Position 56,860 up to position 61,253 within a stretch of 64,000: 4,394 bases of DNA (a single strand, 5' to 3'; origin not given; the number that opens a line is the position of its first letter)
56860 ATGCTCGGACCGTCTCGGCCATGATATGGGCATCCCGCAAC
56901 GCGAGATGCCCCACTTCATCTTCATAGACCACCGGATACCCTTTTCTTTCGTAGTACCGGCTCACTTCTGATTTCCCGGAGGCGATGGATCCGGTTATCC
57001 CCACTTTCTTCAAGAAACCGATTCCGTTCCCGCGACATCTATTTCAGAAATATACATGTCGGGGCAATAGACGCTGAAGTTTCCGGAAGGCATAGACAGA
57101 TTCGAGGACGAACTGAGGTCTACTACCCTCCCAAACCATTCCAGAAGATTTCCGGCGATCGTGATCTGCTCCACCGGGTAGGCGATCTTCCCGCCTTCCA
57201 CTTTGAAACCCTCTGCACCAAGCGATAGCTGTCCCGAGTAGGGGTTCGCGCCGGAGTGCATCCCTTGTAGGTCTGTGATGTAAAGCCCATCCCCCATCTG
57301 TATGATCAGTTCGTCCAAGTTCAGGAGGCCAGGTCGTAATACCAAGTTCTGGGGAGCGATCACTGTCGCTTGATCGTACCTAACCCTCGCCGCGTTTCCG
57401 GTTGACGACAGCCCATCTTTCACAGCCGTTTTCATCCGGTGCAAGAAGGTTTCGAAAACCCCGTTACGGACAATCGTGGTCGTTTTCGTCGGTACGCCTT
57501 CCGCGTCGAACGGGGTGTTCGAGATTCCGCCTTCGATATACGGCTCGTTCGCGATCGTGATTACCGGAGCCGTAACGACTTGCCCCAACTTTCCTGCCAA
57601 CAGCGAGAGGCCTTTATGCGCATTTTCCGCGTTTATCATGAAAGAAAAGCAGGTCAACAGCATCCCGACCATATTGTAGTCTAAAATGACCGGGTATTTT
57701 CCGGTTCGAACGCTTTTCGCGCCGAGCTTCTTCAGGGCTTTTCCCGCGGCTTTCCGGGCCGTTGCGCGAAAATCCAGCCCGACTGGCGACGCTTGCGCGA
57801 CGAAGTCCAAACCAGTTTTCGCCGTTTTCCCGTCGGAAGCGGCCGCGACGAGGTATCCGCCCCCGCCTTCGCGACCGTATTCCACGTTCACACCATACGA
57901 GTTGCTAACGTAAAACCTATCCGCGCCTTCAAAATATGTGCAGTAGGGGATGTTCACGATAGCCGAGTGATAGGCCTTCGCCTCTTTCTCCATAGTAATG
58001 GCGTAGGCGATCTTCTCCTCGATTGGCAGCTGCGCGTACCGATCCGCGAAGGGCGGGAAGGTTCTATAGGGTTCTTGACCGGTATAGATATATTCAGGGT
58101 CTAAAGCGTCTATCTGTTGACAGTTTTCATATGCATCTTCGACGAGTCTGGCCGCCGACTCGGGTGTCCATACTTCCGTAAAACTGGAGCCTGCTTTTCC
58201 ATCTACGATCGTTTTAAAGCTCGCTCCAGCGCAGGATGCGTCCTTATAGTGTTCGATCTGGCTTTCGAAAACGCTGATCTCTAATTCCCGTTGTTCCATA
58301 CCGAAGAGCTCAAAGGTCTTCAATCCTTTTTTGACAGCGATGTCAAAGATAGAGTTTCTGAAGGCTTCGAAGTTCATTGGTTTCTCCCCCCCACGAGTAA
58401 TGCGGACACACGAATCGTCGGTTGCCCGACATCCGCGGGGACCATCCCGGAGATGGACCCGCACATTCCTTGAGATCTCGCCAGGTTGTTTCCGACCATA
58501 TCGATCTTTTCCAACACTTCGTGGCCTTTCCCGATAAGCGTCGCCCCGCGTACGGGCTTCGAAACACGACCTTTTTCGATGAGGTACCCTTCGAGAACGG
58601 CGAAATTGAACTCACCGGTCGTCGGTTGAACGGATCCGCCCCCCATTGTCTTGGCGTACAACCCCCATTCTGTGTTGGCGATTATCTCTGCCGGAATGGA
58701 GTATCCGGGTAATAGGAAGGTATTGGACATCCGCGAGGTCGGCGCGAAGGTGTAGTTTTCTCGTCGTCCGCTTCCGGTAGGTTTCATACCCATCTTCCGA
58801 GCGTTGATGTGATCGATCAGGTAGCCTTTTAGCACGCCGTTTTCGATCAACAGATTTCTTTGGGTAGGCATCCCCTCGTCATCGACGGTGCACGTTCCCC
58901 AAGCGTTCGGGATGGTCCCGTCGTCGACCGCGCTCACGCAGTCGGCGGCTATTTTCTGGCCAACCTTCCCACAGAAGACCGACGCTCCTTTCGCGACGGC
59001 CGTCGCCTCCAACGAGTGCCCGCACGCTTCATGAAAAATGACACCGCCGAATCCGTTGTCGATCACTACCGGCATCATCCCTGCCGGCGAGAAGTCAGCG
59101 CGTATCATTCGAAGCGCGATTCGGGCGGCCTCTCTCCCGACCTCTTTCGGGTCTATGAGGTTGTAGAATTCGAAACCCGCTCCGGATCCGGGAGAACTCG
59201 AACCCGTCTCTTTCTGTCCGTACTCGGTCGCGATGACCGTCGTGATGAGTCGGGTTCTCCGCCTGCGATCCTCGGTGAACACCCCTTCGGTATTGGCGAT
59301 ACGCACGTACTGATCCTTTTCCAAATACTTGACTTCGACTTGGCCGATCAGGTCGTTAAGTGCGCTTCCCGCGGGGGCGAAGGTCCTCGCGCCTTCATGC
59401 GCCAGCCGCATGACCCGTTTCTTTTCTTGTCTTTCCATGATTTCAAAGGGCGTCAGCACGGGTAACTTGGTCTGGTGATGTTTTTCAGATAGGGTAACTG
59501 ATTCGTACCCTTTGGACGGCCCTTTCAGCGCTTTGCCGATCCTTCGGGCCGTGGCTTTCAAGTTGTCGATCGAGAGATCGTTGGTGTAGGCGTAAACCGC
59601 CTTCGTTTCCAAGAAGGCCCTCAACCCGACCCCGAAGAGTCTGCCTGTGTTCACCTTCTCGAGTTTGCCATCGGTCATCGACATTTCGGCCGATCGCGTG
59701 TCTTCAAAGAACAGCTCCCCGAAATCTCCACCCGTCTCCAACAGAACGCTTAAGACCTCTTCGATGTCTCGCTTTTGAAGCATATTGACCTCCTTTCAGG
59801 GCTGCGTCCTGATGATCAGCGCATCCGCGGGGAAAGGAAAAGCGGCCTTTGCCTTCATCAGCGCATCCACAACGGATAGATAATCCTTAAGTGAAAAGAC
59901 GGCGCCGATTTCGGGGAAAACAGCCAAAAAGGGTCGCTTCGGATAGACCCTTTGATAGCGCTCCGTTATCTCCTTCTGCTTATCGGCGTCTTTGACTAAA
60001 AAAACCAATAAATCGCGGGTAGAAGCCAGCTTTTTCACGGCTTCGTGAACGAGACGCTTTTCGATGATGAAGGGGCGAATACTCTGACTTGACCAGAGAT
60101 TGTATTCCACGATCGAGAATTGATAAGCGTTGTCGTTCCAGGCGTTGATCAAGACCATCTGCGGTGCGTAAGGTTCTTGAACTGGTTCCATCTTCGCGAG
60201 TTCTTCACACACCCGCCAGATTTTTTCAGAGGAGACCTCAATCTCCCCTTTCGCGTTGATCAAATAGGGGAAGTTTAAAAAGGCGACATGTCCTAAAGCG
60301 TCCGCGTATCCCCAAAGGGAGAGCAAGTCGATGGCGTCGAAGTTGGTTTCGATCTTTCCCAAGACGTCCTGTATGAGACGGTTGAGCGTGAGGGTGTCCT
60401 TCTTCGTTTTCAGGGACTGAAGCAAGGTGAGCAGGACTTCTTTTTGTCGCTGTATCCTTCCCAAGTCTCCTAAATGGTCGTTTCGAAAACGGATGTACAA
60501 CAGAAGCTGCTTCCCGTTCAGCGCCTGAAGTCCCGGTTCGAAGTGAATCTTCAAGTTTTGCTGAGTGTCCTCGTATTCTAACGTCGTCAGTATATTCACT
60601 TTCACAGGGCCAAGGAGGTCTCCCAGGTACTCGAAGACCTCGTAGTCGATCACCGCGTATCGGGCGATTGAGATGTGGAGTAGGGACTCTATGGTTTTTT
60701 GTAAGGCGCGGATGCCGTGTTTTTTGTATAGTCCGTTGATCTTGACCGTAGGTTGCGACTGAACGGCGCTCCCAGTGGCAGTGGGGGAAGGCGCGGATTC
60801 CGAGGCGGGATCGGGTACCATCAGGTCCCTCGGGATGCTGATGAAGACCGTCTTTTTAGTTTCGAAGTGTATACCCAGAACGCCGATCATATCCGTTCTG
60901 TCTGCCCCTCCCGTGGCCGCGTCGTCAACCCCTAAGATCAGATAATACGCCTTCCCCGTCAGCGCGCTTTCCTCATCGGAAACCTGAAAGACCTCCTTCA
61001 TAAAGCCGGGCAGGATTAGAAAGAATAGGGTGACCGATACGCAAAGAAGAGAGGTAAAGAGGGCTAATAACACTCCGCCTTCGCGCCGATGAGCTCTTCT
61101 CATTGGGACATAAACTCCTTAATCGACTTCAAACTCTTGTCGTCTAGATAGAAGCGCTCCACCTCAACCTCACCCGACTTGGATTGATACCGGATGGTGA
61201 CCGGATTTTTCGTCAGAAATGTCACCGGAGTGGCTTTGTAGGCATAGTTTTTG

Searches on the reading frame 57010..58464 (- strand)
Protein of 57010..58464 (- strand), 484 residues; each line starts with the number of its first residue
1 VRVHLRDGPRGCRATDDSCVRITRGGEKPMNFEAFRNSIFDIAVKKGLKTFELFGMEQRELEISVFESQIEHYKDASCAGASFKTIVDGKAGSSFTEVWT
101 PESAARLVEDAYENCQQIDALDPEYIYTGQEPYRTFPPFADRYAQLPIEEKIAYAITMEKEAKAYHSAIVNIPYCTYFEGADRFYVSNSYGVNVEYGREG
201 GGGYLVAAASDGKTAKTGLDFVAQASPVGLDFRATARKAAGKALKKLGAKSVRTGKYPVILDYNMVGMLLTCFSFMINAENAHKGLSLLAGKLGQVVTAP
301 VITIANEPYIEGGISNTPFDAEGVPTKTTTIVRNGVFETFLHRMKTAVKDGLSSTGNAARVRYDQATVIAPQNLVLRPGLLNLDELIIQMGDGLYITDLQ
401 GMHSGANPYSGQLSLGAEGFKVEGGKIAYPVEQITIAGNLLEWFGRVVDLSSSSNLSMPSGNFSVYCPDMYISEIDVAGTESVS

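Call 85: search_protein_families(library=pfam, proteins=[window:57010-58464:-], max_evalue=0.000001)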
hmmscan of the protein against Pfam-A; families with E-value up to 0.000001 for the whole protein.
window:57010-58464:- (484 aa): 3 families
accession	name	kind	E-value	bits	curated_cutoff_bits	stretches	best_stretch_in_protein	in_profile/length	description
PF19289.4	PmbA_TldD_3rd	-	2e-66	223.8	22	1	254-479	1-220/220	PmbA/TldA metallopeptidase C-terminal domain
PF19290.4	PmbA_TldD_2nd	-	4.2e-11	43.7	20.9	1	144-247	4-109/109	PmbA/TldA metallopeptidase central domain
PF01523.21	PmbA_TldD_1st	-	9.9e-07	29.3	20.9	0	52-114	2-64/65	PmbA/TldA metallopeptidase domain 1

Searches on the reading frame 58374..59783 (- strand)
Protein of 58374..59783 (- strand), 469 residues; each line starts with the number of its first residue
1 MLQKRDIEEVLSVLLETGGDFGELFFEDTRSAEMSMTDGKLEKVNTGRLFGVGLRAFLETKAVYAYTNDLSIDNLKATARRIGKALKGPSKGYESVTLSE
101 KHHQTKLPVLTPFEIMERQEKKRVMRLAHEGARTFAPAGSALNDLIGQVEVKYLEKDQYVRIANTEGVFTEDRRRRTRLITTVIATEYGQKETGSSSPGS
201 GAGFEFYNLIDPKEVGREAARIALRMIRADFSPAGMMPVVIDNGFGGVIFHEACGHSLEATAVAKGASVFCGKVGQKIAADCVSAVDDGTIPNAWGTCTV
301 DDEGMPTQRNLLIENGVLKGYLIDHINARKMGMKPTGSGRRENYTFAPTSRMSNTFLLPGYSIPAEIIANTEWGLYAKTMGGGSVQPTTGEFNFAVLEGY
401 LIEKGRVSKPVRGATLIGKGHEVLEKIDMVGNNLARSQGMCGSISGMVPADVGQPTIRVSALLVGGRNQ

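Call 85: search_protein_families(library=pfam, proteins=[window:58374-59783:-], max_evalue=0.000001)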
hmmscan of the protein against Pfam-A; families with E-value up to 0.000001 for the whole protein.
window:58374-59783:- (469 aa): 3 families
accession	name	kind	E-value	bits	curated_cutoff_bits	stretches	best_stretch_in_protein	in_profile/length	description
PF19289.4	PmbA_TldD_3rd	-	1.8e-66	223.9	22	1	235-466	2-220/220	PmbA/TldA metallopeptidase C-terminal domain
PF19290.4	PmbA_TldD_2nd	-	6.6e-18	65.6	20.9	1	115-226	5-108/109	PmbA/TldA metallopeptidase central domain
PF01523.21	PmbA_TldD_1st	-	1.3e-13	51.3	20.9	1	23-81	2-60/65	PmbA/TldA metallopeptidase domain 1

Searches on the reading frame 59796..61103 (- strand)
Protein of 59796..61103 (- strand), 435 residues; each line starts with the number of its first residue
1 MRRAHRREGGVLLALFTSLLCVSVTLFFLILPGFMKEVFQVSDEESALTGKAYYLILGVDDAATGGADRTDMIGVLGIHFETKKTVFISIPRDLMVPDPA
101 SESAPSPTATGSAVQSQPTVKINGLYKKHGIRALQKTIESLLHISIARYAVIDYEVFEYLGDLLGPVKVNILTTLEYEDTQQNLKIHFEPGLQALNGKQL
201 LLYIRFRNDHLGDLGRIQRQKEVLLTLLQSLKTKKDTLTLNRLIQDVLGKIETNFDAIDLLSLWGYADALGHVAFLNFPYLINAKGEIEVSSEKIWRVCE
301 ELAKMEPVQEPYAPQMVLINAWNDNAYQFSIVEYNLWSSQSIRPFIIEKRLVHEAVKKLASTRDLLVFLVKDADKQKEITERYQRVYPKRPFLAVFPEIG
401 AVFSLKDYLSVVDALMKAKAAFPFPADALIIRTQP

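Call 85: search_protein_families(library=pfam, proteins=[window:59796-61103:-], max_evalue=0.000001)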
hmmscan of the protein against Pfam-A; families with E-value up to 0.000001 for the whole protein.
window:59796-61103:- (435 aa): 1 family
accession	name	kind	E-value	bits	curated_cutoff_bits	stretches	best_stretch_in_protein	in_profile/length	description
PF03816.19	LytR_cpsA_psr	-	6.6e-32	111.2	24.6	1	69-232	1-149/150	LytR_cpsA_psr family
